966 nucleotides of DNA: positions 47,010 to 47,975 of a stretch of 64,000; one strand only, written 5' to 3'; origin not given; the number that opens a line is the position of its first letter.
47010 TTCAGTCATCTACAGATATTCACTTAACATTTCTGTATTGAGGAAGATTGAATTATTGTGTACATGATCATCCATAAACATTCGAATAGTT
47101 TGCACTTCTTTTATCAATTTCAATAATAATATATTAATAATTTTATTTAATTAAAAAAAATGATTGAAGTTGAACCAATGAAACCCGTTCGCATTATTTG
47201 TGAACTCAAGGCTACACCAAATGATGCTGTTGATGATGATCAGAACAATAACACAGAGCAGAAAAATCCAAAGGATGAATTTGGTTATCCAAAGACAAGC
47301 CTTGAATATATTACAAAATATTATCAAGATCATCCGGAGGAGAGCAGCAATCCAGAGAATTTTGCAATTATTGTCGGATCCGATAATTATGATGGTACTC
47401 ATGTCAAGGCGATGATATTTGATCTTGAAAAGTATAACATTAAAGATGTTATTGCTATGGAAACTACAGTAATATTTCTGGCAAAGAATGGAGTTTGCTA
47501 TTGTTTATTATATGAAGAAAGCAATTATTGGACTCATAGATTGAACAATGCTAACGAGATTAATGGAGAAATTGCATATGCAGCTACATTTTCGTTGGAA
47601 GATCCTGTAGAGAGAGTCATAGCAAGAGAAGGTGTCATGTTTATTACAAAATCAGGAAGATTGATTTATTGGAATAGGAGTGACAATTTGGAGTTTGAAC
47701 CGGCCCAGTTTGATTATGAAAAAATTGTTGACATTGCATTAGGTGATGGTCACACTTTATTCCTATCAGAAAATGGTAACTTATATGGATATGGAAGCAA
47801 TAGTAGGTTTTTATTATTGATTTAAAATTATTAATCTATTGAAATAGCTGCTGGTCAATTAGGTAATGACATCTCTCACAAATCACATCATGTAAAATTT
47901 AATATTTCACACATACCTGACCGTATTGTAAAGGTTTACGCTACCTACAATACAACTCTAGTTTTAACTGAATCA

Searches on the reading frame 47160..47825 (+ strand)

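Call 62: search_protein_families(library=pfam, proteins=[window:47160-47825:+], max_evalue=0.0001)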
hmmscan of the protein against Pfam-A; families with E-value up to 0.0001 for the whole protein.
window:47160-47825:+ (221 aa): 2 families
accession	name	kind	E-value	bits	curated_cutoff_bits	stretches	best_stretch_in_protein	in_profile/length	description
PF13540.12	RCC1_2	-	3.3e-09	36.7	22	1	189-216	1-28/30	Regulator of chromosome condensation (RCC1) repeat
PF25390.1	WD40_RLD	-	3.9e-06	26.9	150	1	141-215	82-170/363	RCC1-like domain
